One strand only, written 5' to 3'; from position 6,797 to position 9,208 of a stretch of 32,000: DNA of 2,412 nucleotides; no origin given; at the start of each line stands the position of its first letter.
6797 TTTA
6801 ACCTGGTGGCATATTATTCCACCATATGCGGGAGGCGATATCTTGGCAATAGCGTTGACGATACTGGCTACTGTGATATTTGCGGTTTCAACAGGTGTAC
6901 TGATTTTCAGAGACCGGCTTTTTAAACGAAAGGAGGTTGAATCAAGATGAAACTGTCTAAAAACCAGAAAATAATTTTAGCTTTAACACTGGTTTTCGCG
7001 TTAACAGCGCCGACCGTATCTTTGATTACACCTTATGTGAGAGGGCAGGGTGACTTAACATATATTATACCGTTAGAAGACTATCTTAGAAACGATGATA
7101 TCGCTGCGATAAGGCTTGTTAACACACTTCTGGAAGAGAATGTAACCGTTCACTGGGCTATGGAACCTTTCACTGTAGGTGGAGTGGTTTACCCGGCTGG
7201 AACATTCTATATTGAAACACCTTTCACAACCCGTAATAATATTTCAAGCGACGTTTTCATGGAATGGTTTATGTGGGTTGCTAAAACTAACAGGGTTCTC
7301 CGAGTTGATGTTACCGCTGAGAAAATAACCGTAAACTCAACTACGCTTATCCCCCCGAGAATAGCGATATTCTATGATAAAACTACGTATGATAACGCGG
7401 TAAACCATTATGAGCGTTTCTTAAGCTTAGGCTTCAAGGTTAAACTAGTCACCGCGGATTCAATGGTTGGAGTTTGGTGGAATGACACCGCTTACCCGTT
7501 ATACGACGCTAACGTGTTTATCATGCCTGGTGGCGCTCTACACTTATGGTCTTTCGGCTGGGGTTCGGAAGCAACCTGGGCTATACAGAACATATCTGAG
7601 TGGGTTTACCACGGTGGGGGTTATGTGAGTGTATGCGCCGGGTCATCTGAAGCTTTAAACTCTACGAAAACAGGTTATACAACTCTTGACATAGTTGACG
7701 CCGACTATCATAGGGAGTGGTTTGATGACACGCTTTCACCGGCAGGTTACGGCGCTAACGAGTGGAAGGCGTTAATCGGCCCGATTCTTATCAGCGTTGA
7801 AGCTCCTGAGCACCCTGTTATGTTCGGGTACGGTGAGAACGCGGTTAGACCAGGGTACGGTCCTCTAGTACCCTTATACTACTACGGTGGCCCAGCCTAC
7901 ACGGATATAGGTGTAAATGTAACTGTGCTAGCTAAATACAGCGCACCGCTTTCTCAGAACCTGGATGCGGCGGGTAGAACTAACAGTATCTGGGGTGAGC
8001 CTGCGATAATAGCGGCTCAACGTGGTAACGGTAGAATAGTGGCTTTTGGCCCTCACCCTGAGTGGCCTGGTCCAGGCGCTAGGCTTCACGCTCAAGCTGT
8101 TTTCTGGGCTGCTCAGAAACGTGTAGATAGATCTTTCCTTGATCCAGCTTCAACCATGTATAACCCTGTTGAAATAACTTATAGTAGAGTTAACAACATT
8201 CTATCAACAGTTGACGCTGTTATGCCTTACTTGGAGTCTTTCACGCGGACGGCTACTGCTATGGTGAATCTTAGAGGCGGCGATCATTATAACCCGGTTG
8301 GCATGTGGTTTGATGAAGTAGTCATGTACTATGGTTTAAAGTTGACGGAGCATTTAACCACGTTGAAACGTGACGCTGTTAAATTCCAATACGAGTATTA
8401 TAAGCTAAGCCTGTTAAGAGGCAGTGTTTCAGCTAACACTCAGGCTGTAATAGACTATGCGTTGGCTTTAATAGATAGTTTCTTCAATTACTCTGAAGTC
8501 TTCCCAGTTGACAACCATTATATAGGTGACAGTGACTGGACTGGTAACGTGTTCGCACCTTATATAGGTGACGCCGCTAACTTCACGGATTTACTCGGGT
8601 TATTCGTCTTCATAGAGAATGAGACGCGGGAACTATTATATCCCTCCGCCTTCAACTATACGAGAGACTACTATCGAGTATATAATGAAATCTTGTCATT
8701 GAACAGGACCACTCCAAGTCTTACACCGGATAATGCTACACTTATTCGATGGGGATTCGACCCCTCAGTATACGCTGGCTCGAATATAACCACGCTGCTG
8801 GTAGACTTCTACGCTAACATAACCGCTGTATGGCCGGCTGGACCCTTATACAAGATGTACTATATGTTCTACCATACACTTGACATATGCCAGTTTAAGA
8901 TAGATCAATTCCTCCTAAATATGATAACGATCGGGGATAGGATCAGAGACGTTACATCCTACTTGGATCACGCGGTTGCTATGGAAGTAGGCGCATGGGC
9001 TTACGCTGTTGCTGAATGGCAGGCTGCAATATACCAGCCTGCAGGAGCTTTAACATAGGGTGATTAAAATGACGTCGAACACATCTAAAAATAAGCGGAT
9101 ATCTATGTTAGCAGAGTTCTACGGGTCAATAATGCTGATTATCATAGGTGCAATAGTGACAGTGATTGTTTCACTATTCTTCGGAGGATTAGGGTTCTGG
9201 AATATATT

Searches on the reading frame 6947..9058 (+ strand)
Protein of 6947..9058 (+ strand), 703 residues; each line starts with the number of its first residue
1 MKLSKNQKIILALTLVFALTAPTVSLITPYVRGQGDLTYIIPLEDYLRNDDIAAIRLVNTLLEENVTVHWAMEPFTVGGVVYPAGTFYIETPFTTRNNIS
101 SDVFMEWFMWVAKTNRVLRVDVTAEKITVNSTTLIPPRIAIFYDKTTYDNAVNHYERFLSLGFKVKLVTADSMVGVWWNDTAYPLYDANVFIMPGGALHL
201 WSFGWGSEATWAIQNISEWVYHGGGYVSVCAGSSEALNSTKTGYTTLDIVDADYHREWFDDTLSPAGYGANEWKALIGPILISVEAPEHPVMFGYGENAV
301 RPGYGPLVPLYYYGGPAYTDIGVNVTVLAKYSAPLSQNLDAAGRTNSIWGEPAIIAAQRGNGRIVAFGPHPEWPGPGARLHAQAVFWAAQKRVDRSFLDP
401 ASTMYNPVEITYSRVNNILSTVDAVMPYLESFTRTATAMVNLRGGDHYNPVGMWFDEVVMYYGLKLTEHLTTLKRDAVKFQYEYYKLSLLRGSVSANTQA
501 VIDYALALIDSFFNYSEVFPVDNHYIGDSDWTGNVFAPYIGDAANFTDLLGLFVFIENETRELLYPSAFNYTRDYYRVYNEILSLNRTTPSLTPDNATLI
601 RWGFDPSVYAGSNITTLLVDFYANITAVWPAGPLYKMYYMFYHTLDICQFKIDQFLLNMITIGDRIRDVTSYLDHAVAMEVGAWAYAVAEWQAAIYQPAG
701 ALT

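Call 89: search_protein_families(library=padloc, proteins=[window:6947-9058:+], max_evalue=0.0001)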
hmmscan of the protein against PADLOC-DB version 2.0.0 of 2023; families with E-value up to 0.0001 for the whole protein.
window:6947-9058:+ (703 aa): 0 families

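Call 90: search_protein_families(library=pfam, proteins=[window:6947-9058:+], max_evalue=0.00001)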
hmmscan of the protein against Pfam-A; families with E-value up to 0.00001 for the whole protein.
window:6947-9058:+ (703 aa): 1 family
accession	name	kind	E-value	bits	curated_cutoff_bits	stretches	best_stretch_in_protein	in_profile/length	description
PF09825.15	BPL_N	-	5.9e-12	45.5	24.2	1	149-375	17-223/283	Biotin-protein ligase, N terminal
